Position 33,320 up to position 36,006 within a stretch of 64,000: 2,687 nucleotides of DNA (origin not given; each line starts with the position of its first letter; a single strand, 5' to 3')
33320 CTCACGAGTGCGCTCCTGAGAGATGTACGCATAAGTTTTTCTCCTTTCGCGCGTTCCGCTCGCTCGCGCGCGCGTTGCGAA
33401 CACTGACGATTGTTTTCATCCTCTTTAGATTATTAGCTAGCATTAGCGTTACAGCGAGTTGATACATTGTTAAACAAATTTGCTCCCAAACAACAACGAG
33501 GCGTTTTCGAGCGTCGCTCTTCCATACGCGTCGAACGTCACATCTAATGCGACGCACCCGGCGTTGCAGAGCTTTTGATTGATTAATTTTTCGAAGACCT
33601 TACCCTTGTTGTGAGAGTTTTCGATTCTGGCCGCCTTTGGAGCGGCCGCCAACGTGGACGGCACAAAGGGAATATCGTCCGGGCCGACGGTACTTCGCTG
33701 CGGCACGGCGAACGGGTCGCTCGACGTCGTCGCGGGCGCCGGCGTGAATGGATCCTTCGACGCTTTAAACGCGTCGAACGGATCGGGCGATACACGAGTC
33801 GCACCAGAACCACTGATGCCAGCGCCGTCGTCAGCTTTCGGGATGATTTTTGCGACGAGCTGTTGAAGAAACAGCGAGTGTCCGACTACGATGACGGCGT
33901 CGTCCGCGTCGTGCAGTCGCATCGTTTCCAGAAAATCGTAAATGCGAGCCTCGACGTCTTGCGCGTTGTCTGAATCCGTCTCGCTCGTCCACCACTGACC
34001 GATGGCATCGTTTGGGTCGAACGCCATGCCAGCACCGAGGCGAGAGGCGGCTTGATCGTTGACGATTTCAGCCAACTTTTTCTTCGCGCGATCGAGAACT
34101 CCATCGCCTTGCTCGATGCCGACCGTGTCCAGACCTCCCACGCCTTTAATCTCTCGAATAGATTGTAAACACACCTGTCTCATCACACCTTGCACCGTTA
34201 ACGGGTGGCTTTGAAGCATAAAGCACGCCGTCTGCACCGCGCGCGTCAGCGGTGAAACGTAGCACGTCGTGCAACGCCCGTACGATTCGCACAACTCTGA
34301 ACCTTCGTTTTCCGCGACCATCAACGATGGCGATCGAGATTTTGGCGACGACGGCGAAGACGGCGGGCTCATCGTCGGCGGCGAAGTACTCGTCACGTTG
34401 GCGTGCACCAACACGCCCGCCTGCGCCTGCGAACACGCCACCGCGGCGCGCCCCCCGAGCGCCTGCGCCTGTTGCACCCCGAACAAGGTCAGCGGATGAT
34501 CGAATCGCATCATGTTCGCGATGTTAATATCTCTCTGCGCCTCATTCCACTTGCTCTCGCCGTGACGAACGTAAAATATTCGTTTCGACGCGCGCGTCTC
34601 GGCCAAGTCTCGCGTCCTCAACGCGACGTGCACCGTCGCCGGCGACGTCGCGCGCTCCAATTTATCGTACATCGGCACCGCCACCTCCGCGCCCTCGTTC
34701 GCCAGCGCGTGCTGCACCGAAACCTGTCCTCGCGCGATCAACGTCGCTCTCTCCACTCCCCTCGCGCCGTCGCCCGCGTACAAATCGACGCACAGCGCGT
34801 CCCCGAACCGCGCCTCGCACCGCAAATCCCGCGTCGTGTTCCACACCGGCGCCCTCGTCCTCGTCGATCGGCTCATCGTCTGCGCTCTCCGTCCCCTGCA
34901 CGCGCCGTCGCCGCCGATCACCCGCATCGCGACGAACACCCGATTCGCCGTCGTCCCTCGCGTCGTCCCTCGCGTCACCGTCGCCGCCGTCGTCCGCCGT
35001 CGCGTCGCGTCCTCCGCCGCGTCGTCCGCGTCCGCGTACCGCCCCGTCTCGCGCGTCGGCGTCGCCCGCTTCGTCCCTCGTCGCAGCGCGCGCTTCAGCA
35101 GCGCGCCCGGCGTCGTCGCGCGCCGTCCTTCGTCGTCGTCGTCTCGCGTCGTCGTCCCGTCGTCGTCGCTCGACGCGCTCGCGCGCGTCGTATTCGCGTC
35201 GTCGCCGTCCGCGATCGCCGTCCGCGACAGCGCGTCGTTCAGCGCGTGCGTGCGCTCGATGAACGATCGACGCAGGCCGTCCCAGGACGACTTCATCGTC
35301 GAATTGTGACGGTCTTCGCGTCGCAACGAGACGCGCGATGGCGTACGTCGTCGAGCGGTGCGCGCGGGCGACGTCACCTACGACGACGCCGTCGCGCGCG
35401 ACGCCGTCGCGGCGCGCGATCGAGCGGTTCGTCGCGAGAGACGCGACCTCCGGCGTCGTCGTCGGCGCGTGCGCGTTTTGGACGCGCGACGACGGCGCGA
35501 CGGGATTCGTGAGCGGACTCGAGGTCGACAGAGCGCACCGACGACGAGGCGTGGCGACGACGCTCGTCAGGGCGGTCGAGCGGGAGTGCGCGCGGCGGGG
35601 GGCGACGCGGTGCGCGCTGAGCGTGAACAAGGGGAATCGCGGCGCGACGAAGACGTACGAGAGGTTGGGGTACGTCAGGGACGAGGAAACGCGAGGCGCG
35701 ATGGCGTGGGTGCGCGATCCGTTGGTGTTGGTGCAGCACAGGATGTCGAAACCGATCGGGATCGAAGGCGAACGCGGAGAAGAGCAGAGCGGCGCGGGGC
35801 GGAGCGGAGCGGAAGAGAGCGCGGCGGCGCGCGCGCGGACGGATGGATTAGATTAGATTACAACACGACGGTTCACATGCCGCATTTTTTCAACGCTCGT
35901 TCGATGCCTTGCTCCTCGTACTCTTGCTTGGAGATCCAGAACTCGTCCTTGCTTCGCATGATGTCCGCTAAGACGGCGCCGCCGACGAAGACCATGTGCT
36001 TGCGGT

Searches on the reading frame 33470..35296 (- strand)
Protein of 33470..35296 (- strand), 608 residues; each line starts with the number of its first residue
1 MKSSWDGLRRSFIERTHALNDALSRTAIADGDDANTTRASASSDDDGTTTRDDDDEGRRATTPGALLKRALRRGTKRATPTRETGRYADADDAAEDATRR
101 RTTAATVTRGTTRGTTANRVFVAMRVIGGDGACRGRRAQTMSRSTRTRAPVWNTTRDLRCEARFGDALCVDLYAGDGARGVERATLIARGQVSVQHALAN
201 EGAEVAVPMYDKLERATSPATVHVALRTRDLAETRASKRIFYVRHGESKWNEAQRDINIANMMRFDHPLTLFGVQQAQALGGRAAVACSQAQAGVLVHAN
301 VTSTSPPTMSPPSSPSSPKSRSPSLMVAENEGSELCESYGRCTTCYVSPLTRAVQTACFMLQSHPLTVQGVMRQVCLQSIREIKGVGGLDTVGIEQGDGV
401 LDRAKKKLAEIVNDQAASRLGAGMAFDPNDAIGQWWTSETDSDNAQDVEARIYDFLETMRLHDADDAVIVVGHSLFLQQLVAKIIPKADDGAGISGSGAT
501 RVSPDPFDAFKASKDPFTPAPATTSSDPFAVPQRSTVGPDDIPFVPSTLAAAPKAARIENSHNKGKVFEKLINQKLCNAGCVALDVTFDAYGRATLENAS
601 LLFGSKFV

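Call 8: search_protein_families(library=pfam, proteins=[window:33470-35296:-])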
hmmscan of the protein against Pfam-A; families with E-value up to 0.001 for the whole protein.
window:33470-35296:- (608 aa): 1 family
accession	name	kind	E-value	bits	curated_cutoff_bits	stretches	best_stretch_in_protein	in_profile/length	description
PF00300.27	His_Phos_1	-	1e-12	48.6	21.7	0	240-284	1-40/194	Histidine phosphatase superfamily (branch 1)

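Call 42: find_homologous_proteins(query=window:33473-35296:-, max_evalue=1e-20)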
Query window:33473-35296:- (608 aa): 44 proteins with E <= 1e-20 among 8000 candidates.
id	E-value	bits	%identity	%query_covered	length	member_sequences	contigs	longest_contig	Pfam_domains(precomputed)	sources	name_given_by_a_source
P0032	0.0e+0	1342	99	100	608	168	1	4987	PF00300.28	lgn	-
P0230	0.0e+0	1084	91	81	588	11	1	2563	PF00300.28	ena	-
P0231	1.4e-213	729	56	99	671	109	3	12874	PF00300.28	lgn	-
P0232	2.1e-205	702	58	99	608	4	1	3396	PF00300.28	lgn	-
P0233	1.2e-201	690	56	99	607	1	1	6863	PF00300.28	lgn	-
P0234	4.7e-192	658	54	98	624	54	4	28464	PF00300.28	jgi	jgi:broad specificity phosphatase PhoE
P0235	3.8e-191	655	55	100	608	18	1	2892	PF00300.28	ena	-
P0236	2.9e-172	593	56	83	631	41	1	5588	PF00300.28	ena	-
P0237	2.1e-155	537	52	85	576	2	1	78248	PF00300.28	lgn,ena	-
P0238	2.9e-59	220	33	67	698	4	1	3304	PF00300.28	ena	-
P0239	8.3e-54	202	34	58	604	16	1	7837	PF00300.28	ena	-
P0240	8.4e-44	169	32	40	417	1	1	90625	PF00300.28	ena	-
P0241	3.2e-37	147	31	61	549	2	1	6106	PF00300.28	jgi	jgi:broad specificity phosphatase PhoE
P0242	3.3e-36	143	27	56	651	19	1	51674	PF00300.28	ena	-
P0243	1.1e-35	142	30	55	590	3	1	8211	PF00300.28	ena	-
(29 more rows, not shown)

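Call 44: find_encoding_contigs(protein=P0234, flank=4000, max_places=1)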
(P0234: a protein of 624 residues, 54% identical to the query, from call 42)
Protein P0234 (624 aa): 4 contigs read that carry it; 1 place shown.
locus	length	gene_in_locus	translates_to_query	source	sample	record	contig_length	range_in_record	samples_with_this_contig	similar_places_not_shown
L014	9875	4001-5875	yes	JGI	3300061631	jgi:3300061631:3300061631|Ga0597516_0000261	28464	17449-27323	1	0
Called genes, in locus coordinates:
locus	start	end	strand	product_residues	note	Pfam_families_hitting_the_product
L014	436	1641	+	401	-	PF22915:ARMH5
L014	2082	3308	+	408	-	PF00022:Actin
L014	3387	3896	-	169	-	PF00583:Acetyltransf_1, PF13673:Acetyltransf_10 (weak), PF13508:Acetyltransf_7, PF08445:FR47 (weak)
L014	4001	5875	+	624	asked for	PF00300:His_Phos_1 (faint)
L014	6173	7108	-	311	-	PF00293:NUDIX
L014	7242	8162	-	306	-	PF04893:Yip1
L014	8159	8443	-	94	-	-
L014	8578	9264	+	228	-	PF13774:Longin, PF00957:Synaptobrevin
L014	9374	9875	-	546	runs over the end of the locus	?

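Call 45: find_encoding_contigs(protein=P0237, flank=4000, max_places=1)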
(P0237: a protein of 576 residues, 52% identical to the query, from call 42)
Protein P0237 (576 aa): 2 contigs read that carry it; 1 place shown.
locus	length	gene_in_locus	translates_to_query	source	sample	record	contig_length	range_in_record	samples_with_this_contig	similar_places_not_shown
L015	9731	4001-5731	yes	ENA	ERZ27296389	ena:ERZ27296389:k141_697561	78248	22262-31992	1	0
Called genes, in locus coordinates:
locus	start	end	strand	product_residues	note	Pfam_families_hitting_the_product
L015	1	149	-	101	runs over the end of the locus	-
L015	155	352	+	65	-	-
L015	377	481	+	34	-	-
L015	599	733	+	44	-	-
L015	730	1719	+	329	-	PF22915:ARMH5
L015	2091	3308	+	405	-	PF00022:Actin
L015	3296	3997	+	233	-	-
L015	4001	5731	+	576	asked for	PF00300:His_Phos_1 (faint)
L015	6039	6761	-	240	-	PF00293:NUDIX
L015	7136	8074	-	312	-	PF04893:Yip1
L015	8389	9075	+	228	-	PF13774:Longin, PF00957:Synaptobrevin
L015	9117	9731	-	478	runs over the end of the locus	PF01263:Aldose_epim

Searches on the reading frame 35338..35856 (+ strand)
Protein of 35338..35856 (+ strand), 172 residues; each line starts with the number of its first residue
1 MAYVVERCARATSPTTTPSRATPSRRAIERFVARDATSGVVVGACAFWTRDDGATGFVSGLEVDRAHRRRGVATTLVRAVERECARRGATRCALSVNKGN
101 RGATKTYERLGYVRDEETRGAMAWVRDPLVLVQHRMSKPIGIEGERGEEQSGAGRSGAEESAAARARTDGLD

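Call 8: search_protein_families(library=pfam, proteins=[window:35338-35856:+])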
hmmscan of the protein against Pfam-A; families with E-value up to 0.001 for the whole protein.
window:35338-35856:+ (172 aa): 6 families
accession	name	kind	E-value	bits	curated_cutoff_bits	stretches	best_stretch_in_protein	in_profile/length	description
PF00583.31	Acetyltransf_1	-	1.6e-17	64.3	20.7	1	29-112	34-116/116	Acetyltransferase (GNAT) family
PF08445.16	FR47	-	3.9e-11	43.2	22.1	1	45-118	13-83/86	FR47-like protein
PF13508.13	Acetyltransf_7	-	1.3e-10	41.9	27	1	31-113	6-83/84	Acetyltransferase (GNAT) domain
PF13673.13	Acetyltransf_10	-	1.4e-10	41.7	23.6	1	39-118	40-113/128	Acetyltransferase (GNAT) domain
PF13302.13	Acetyltransf_3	-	7e-06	27.2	25.4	1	27-112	53-137/138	Acetyltransferase (GNAT) domain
PF24553.2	Rv0428c_C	-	4.9e-05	23.5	27.2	1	40-118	143-221/224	Probable histone acetyltransferase Rv0428c C-terminal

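Call 68: find_encoding_contigs(protein=window:35338-35853:+, flank=3000, max_places=8)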
Protein window:35338-35853:+ (172 aa): 6 contigs read that carry it; 6 places shown.
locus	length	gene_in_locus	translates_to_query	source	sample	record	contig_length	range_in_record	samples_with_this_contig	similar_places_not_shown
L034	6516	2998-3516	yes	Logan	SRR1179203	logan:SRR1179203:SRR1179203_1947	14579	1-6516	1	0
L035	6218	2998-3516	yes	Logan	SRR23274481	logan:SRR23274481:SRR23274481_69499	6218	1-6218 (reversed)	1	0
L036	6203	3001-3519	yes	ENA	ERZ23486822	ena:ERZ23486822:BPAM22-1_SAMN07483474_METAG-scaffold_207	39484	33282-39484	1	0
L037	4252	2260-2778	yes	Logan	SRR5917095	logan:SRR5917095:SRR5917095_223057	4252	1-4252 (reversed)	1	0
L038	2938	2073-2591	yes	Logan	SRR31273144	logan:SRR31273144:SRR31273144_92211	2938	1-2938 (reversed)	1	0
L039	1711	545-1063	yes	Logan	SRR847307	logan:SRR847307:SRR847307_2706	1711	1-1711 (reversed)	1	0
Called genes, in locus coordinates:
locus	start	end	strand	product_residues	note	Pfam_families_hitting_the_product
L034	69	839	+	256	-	PF00293:NUDIX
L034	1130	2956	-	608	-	PF00300:His_Phos_1 (faint)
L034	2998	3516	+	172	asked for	PF00583:Acetyltransf_1, PF13302:Acetyltransf_3 (weak), PF13673:Acetyltransf_10, PF13508:Acetyltransf_7, PF08445:FR47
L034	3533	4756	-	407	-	PF00022:Actin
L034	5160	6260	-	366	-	PF22915:ARMH5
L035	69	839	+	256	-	PF00293:NUDIX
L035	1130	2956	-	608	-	PF00300:His_Phos_1 (faint)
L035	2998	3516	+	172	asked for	PF00583:Acetyltransf_1, PF13302:Acetyltransf_3 (weak), PF13673:Acetyltransf_10, PF13508:Acetyltransf_7, PF08445:FR47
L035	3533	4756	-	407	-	PF00022:Actin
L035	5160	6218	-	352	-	?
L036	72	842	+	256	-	PF00293:NUDIX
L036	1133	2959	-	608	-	PF00300:His_Phos_1 (faint)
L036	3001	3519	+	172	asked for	PF00583:Acetyltransf_1, PF13302:Acetyltransf_3 (weak), PF13673:Acetyltransf_10, PF13508:Acetyltransf_7, PF08445:FR47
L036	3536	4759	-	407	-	PF00022:Actin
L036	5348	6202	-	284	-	?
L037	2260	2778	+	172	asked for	PF00583:Acetyltransf_1, PF13302:Acetyltransf_3 (weak), PF13673:Acetyltransf_10, PF13508:Acetyltransf_7, PF08445:FR47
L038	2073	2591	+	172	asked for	PF00583:Acetyltransf_1, PF13302:Acetyltransf_3 (weak), PF13673:Acetyltransf_10, PF13508:Acetyltransf_7, PF08445:FR47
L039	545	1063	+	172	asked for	PF00583:Acetyltransf_1, PF13302:Acetyltransf_3 (weak), PF13673:Acetyltransf_10, PF13508:Acetyltransf_7, PF08445:FR47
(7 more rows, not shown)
